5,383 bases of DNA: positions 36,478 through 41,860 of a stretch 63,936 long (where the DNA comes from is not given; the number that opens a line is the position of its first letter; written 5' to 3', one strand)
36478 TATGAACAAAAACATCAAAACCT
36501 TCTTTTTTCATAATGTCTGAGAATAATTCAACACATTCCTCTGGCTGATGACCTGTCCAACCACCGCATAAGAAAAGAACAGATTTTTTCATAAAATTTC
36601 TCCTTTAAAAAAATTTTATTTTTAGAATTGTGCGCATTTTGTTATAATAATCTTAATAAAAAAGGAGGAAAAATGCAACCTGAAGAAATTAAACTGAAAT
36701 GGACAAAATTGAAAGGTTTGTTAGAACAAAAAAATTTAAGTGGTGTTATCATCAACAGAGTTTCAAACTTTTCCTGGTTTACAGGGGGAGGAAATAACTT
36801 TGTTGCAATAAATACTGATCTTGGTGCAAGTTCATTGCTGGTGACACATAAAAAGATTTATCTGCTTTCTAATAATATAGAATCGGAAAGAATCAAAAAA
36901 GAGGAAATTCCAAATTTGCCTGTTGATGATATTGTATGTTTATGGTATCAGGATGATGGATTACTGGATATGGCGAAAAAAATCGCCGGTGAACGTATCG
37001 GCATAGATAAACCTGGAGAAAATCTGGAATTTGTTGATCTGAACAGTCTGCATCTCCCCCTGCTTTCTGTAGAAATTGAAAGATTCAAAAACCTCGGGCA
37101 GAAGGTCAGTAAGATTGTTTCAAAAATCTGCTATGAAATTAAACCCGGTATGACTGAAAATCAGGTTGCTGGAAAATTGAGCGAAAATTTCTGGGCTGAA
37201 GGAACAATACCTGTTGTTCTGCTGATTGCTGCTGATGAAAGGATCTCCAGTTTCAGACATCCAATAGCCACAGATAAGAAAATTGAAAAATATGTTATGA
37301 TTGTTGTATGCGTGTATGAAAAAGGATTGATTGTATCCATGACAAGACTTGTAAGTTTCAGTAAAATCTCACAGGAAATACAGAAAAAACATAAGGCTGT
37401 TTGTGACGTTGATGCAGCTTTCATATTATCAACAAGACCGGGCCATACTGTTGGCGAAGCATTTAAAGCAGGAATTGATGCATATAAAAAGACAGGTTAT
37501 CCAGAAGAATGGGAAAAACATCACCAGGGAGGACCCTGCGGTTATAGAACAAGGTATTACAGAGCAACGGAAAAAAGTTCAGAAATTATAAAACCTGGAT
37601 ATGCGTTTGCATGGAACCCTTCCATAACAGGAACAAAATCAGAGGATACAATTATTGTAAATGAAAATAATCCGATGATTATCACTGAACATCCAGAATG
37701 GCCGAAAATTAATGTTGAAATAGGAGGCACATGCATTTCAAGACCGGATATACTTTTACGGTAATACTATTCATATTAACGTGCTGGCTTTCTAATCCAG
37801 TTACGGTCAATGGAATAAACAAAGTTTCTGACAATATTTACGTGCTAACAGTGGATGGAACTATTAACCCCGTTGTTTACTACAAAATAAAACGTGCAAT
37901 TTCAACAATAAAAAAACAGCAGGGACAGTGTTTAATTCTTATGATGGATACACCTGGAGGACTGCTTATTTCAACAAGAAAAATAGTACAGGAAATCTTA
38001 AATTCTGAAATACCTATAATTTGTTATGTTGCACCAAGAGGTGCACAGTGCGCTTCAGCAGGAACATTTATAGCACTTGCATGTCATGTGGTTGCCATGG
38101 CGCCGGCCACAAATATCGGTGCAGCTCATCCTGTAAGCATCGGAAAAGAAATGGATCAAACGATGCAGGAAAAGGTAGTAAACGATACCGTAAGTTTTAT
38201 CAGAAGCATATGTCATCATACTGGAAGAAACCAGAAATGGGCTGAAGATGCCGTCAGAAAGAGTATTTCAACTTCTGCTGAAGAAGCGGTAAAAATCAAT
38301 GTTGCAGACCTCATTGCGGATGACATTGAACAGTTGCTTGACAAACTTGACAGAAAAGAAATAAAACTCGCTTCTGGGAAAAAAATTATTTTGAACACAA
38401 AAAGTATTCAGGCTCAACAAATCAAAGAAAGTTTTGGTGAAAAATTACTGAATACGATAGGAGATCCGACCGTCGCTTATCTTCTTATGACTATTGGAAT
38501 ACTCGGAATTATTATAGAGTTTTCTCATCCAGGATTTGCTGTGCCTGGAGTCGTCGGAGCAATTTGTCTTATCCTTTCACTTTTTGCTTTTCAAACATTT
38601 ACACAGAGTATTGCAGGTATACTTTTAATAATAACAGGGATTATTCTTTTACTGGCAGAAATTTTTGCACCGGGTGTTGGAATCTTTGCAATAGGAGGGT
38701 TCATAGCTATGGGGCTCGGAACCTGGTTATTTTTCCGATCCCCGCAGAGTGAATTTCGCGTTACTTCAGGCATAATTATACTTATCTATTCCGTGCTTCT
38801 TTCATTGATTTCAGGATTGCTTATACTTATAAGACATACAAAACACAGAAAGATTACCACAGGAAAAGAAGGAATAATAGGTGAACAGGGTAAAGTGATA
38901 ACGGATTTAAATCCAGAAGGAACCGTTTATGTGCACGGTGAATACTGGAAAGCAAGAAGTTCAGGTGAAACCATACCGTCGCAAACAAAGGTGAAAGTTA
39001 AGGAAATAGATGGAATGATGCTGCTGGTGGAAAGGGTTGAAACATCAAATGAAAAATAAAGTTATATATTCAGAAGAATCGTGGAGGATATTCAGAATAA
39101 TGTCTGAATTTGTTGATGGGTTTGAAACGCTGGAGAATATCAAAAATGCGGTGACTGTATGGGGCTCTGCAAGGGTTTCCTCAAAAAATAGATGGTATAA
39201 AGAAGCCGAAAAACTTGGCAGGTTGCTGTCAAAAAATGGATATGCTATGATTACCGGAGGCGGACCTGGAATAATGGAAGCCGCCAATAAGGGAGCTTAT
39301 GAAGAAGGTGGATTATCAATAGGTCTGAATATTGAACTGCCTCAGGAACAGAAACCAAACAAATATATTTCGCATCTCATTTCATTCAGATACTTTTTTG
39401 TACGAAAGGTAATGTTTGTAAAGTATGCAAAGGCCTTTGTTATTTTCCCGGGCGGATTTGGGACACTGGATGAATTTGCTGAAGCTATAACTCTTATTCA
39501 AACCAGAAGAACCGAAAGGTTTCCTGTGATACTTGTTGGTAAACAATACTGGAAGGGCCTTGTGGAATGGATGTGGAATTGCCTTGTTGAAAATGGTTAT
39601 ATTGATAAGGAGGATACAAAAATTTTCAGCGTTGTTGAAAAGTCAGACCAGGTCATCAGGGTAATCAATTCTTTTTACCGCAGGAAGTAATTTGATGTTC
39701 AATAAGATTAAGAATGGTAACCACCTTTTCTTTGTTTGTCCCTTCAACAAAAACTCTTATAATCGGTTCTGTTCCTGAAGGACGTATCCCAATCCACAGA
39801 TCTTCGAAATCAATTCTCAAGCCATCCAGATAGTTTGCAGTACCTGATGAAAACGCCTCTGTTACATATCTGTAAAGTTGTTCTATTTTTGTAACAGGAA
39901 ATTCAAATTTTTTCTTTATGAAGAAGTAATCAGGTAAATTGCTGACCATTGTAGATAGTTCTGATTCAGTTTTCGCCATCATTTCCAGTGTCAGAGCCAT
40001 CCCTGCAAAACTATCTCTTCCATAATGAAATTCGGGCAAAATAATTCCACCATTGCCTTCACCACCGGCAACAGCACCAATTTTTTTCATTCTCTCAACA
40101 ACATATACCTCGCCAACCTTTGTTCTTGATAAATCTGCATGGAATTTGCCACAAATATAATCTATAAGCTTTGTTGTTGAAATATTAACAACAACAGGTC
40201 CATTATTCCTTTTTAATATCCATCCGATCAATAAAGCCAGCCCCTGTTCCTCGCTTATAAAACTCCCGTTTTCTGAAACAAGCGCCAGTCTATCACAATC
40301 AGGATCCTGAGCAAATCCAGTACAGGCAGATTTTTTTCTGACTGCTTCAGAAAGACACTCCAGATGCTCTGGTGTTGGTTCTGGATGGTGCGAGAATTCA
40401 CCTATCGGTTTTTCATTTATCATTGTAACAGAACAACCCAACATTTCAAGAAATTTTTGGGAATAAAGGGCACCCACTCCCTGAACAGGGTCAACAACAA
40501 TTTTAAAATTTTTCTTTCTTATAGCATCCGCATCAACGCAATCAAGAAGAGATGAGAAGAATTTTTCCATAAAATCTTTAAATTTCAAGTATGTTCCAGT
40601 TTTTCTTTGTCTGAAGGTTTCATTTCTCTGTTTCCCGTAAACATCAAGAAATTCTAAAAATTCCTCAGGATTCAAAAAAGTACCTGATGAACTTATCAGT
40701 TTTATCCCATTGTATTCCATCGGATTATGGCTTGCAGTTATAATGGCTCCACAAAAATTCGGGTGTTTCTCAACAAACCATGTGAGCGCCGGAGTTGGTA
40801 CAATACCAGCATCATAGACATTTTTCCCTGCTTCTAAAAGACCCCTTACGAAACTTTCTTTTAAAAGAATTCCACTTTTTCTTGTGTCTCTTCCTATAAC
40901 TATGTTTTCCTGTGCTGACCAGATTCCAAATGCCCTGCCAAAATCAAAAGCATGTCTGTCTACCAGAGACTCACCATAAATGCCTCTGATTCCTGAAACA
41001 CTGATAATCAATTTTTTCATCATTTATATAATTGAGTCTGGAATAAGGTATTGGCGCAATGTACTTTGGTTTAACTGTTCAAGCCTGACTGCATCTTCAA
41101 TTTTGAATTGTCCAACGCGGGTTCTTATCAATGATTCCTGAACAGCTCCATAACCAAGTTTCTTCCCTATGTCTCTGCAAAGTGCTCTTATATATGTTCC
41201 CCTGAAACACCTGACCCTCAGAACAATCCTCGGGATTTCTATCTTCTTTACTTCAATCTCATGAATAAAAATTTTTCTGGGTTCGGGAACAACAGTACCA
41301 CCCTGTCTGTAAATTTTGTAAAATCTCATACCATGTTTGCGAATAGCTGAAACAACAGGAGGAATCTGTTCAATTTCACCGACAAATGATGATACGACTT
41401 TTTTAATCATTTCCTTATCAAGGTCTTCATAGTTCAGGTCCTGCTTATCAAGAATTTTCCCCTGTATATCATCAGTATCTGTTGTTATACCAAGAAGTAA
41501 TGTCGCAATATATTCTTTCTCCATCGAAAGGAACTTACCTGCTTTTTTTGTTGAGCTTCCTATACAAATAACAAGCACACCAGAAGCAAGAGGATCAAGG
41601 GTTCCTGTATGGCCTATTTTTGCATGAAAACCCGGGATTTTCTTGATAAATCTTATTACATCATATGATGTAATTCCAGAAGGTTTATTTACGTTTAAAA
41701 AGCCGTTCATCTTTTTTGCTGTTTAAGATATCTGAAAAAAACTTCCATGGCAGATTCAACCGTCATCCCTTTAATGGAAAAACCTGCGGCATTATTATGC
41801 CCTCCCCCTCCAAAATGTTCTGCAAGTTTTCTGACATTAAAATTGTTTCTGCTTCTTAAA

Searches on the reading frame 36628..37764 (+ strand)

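Call 50: search_protein_families(library=pfam, proteins=[window:36628-37764:+], max_evalue=0.000001)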
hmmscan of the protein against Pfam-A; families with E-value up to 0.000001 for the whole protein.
window:36628-37764:+ (378 aa): 1 family
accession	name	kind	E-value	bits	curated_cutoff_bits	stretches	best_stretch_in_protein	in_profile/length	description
PF00557.29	Peptidase_M24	-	4.8e-12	46.5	23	1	152-346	2-208/208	Metallopeptidase family M24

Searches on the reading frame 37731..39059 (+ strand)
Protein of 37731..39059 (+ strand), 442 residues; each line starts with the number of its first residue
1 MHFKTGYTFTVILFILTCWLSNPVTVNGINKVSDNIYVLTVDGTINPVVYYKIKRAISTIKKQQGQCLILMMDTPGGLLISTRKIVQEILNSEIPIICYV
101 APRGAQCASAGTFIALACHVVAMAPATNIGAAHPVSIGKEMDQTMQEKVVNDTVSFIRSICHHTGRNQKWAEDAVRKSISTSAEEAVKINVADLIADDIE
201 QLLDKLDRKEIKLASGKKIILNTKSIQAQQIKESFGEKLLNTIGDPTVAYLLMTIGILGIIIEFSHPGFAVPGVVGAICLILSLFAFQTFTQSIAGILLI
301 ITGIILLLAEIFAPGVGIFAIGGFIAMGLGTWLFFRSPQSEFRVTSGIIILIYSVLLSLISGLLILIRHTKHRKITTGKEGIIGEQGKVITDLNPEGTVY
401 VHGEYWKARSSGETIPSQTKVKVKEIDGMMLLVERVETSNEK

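Call 50: search_protein_families(library=pfam, proteins=[window:37731-39059:+], max_evalue=0.000001)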
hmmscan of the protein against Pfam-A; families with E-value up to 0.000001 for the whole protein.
window:37731-39059:+ (442 aa): 3 families
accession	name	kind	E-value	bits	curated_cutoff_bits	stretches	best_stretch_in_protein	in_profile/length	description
PF24961.1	NfeD_membrane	-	1.4e-25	90.1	26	1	247-365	1-117/119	NfeD integral membrane domain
PF25145.1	NfeD1b_N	-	2.9e-21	76.4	40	1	36-193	2-166/189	NfeD1b, N-terminal domain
PF01957.25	NfeD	-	1.5e-19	70.4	29.1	1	380-435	2-57/57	NfeD-like C-terminal, partner-binding domain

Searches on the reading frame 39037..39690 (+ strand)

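Call 52: search_protein_families(library=pfam, proteins=[window:39037-39690:+], max_evalue=0.01)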
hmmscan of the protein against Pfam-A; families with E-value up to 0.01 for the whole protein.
window:39037-39690:+ (217 aa): 3 families
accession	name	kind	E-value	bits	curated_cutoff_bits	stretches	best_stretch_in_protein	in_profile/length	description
PF03641.19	Lysine_decarbox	-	8.7e-37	126.7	27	1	80-208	1-129/131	Possible lysine decarboxylase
PF18306.6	LDcluster4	-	3.5e-21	75.8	26.3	1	38-152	3-115/151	SLOG cluster4 family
PF02481.21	DNA_processg_A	-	0.0073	15.9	29.6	0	25-96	32-102/212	DNA recombination-mediator protein A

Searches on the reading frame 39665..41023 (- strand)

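Call 52: search_protein_families(library=pfam, proteins=[window:39665-41023:-], max_evalue=0.01)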
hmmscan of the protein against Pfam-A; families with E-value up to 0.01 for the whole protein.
window:39665-41023:- (452 aa): 4 families
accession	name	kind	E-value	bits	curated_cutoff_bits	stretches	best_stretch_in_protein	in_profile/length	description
PF02878.22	PGM_PMM_I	-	6.8e-30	104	22.5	1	9-121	6-123/138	Phosphoglucomutase/phosphomannomutase, alpha/beta/alpha domain I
PF02879.22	PGM_PMM_II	-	7.2e-23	81.5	29.3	1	154-253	2-103/103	Phosphoglucomutase/phosphomannomutase, alpha/beta/alpha domain II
PF02880.22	PGM_PMM_III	-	2.5e-20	73.1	20.7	1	261-364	5-112/115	Phosphoglucomutase/phosphomannomutase, alpha/beta/alpha domain III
PF00408.26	PGM_PMM_IV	-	3.9e-08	33.7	23.1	1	399-434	23-58/68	Phosphoglucomutase/phosphomannomutase, C-terminal domain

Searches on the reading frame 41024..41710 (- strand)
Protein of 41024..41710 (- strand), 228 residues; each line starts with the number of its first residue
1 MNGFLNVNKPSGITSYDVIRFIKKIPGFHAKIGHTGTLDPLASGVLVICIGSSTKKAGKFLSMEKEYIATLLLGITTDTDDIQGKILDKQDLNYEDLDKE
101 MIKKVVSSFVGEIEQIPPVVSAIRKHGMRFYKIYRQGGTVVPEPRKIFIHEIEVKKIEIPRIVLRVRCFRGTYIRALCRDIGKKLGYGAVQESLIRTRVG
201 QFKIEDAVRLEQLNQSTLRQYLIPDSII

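Call 69: search_protein_families(library=pfam, proteins=[window:41024-41710:-], max_evalue=0.00001)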
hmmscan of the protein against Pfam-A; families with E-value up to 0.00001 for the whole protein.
window:41024-41710:- (228 aa): 2 families
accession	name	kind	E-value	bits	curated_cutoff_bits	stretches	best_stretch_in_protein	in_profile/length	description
PF01509.24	TruB_N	-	6.8e-48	163.3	27.3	1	30-174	7-149/149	TruB family pseudouridylate synthase (N terminal domain)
PF16198.10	TruB_C_2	-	1.2e-10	41.8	29.3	1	175-217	1-43/66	tRNA pseudouridylate synthase B C-terminal domain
